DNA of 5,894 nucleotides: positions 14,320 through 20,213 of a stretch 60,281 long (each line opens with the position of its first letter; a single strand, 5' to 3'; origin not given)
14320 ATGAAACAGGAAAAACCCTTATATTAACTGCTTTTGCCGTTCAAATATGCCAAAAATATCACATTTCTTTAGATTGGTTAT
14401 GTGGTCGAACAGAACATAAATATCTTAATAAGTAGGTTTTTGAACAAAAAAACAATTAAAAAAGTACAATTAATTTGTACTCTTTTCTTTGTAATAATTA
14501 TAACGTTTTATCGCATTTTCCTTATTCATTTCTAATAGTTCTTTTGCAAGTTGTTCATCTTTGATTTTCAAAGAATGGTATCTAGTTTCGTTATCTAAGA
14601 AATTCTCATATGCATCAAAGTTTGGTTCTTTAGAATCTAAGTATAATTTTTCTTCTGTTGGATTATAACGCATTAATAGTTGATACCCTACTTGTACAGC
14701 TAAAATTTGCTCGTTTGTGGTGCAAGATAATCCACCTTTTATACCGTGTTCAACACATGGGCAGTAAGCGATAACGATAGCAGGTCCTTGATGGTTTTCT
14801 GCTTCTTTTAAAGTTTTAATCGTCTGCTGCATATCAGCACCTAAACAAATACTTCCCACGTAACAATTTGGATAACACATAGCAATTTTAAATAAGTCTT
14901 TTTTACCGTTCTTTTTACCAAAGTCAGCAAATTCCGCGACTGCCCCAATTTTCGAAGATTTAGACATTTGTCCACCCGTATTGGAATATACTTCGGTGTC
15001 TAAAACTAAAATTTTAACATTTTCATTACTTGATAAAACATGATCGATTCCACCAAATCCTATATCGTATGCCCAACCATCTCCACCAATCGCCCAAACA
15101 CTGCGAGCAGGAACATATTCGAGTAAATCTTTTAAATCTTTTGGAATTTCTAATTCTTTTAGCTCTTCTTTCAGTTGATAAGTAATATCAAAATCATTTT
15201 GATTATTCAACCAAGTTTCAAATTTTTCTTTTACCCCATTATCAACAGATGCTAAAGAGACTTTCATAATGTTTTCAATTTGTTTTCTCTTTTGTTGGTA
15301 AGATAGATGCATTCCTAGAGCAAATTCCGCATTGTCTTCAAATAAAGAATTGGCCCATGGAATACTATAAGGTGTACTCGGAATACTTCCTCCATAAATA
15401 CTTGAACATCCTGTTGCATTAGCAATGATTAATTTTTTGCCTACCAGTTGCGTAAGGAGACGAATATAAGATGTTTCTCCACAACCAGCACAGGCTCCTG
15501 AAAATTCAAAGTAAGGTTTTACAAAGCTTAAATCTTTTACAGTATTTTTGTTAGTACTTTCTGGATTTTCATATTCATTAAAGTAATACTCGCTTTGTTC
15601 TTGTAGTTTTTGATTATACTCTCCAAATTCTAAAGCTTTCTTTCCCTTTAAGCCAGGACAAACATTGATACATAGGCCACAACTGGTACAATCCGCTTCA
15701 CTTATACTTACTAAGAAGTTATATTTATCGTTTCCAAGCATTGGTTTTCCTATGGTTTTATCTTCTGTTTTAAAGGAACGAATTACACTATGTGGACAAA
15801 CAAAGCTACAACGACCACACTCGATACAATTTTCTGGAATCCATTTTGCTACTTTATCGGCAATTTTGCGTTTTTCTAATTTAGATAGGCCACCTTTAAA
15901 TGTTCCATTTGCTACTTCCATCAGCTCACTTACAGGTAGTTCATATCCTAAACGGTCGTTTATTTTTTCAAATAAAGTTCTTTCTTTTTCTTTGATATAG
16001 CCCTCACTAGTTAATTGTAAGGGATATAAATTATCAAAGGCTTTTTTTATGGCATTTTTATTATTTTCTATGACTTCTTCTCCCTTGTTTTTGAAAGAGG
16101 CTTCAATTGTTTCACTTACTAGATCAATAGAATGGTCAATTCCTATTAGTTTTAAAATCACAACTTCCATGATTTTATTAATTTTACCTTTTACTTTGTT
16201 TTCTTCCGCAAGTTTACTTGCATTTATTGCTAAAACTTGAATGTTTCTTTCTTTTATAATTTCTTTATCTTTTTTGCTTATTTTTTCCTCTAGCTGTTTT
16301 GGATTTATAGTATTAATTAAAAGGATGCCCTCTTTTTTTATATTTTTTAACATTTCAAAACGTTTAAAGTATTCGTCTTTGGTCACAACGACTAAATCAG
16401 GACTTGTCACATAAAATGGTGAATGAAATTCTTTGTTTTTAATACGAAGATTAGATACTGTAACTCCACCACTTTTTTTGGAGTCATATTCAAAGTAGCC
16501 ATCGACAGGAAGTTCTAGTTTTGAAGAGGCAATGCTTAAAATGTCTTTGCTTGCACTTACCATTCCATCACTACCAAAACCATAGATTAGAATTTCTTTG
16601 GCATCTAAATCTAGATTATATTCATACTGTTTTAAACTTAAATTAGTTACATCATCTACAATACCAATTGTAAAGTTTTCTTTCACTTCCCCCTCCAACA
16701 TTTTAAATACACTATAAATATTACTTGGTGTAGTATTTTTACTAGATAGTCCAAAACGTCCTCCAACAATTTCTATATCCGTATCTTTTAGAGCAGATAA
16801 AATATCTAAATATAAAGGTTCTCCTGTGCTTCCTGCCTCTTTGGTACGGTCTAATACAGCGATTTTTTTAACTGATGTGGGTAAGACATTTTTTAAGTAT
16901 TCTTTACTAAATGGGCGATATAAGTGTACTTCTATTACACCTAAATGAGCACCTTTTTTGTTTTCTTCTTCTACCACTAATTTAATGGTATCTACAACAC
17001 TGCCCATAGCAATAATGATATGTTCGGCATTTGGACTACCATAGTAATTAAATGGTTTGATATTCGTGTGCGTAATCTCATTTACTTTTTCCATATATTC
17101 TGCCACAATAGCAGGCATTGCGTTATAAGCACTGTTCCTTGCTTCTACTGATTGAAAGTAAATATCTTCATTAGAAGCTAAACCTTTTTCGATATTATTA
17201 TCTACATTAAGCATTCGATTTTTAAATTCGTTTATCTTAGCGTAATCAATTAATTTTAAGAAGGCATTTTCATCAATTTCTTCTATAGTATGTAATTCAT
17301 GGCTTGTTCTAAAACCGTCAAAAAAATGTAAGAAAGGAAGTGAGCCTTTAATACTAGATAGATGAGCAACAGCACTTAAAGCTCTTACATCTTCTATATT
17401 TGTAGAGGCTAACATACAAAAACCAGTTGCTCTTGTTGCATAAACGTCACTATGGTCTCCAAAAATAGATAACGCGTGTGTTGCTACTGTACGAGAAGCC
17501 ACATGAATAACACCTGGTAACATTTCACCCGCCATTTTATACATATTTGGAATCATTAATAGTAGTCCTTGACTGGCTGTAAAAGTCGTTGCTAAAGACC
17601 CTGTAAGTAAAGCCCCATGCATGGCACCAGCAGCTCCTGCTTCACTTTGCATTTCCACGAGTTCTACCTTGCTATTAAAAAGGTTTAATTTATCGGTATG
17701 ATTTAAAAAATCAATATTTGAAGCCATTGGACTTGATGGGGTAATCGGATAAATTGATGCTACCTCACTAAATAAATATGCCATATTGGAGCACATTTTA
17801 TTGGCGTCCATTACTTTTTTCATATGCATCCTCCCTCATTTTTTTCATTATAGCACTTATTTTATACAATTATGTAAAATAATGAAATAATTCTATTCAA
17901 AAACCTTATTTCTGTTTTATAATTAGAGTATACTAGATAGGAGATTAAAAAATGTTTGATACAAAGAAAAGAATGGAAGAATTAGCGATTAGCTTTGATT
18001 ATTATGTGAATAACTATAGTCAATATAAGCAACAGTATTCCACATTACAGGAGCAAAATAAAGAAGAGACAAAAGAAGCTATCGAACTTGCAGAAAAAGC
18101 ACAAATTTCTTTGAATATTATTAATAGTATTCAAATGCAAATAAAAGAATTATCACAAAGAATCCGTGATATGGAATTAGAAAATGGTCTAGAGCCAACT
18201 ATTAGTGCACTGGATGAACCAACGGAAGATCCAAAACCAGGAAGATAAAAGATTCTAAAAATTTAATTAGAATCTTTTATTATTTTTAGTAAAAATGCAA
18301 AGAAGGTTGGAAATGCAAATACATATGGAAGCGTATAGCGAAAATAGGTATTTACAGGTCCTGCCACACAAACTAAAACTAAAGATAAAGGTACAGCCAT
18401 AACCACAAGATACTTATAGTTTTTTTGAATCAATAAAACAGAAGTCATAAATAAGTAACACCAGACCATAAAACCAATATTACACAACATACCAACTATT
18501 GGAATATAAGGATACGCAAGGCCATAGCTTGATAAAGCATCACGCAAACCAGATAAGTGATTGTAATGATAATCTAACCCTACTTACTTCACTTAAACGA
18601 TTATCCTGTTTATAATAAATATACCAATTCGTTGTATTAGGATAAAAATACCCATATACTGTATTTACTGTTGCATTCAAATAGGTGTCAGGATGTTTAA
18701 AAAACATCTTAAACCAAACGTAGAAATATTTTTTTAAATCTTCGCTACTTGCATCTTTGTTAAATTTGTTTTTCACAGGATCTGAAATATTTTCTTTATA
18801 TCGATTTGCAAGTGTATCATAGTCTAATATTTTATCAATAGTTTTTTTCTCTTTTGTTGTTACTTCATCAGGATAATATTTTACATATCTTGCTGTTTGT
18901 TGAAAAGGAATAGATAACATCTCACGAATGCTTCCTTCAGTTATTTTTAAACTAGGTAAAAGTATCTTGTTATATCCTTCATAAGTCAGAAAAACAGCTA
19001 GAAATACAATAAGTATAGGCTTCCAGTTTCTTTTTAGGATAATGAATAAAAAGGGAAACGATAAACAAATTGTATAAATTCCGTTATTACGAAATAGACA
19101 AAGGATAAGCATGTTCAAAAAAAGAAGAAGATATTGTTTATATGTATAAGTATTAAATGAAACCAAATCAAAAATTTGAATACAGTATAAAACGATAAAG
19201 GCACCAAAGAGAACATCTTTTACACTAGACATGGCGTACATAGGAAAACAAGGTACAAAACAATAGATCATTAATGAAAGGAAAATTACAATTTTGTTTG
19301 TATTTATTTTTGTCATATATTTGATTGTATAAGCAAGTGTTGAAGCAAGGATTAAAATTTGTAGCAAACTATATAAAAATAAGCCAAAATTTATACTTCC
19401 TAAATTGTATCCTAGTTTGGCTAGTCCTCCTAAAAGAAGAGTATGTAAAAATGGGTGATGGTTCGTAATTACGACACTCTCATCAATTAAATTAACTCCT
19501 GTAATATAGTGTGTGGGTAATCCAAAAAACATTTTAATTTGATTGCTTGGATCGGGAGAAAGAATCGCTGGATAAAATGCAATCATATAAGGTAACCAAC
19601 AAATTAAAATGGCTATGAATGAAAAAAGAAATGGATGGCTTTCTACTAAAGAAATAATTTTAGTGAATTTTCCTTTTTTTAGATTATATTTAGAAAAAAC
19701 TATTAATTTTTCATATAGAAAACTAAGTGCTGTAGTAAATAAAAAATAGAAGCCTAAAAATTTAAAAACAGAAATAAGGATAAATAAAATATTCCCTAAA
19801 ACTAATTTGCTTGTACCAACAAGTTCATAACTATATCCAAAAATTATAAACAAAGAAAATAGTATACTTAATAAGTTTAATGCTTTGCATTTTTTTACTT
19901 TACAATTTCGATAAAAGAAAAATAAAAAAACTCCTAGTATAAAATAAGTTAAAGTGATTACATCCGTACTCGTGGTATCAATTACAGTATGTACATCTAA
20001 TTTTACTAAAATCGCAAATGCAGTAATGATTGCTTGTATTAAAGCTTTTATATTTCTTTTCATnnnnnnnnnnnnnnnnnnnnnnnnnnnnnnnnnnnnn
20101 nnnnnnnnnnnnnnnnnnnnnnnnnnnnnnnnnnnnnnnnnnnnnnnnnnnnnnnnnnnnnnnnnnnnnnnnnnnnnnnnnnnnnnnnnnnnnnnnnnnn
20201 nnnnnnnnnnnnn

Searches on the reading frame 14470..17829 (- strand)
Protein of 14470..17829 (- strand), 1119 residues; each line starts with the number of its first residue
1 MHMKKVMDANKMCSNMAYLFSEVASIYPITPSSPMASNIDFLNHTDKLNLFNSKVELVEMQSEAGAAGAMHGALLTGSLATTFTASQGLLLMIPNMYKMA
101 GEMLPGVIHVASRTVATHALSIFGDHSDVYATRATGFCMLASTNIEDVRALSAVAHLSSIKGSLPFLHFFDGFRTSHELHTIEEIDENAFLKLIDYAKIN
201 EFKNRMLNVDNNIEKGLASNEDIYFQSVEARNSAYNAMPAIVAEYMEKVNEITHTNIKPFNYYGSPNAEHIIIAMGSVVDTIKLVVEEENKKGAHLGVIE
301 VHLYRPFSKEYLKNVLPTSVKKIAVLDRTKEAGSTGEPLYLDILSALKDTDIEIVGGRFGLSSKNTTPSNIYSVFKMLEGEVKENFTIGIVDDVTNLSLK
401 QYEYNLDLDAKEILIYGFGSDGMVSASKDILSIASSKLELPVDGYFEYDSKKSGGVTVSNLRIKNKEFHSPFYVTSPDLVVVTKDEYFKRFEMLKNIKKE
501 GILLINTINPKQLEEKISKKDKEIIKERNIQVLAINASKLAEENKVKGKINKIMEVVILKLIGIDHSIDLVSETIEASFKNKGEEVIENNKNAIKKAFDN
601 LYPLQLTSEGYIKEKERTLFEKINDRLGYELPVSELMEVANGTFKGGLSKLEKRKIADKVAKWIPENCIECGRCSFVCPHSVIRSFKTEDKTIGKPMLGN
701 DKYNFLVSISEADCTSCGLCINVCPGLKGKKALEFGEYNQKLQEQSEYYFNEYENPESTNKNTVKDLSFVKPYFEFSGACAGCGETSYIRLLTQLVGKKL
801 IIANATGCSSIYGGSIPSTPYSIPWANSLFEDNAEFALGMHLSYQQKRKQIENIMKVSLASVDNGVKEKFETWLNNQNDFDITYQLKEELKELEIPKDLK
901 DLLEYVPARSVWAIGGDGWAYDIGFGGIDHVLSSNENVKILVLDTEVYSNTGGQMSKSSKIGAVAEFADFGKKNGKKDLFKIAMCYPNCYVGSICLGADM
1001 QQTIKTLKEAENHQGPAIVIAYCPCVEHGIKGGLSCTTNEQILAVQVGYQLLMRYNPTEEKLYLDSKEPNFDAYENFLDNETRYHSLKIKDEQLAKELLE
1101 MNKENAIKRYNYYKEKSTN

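Call 18: search_protein_families(library=pfam, proteins=[window:14470-17829:-])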
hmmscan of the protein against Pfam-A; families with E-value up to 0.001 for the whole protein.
window:14470-17829:- (1119 aa): 17 families
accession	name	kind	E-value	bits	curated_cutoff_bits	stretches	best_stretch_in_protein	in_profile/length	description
PF01855.24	POR_N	-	4e-65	220.2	27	1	18-246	4-230/231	Pyruvate flavodoxin/ferredoxin oxidoreductase, thiamine diP-bdg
PF01558.24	POR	-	2.1e-28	100.1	27.4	1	419-598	1-172/173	Pyruvate ferredoxin/flavodoxin oxidoreductase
PF17147.9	PFOR_II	-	1.7e-15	57.6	27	1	268-368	1-99/102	Pyruvate:ferredoxin oxidoreductase core domain II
PF12838.12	Fer4_7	-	3e-09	37.6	27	1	667-725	1-49/52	4Fe-4S dicluster domain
PF02775.26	TPP_enzyme_C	-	3.5e-09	37.1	21.9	1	907-1020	45-150/151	Thiamine pyrophosphate enzyme, C-terminal TPP binding domain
PF13187.11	Fer4_9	-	1.4e-07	31.9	27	1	667-725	1-48/52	4Fe-4S dicluster domain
PF00037.32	Fer4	-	1.8e-07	31.1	21.1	1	662-684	2-24/24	4Fe-4S binding domain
PF13237.11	Fer4_10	-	2.7e-07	30.9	25.5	0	665-685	6-27/53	4Fe-4S dicluster domain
PF12797.12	Fer4_2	-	1.4e-06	28.3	24.5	0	664-679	6-21/22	4Fe-4S binding domain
PF10371.14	EKR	-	1.5e-06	28.3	27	1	619-657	19-55/55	Domain of unknown function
PF14697.11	Fer4_21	-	2.2e-06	28.1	35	1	666-725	6-52/59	4Fe-4S dicluster domain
PF13183.11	Fer4_8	-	2.7e-06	28.2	27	1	666-725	3-65/68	4Fe-4S dicluster domain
PF13484.11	Fer4_16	-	3.3e-06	28.2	30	1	667-725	1-64/66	4Fe-4S double cluster binding domain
PF13534.11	Fer4_17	-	5.1e-06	27.4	22.2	0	665-682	43-60/61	4Fe-4S dicluster domain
PF12837.12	Fer4_6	-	1.7e-05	25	25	1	660-683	1-24/24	4Fe-4S binding domain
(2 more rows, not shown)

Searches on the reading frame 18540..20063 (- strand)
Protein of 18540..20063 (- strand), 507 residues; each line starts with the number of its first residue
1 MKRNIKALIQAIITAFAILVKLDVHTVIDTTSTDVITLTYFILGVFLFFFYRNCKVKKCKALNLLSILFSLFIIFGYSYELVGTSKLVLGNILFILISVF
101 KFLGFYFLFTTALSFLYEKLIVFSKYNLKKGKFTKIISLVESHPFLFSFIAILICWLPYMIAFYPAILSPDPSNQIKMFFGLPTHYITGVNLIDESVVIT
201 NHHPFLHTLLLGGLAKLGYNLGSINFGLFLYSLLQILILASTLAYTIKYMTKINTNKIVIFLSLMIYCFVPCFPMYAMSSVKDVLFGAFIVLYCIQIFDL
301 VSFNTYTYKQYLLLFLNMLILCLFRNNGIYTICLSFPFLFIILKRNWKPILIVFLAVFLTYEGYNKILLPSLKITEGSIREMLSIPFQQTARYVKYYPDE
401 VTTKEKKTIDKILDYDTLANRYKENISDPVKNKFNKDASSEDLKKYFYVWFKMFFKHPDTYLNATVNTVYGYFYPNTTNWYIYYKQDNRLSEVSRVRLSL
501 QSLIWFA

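Call 18: search_protein_families(library=pfam, proteins=[window:18540-20063:-])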
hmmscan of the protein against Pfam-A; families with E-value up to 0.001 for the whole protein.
window:18540-20063:- (507 aa): 1 family
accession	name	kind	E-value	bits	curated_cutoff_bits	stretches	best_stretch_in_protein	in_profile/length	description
PF19484.4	DUF6020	-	2.5e-51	175.2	28.3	1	54-494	20-495/604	Family of unknown function (DUF6020)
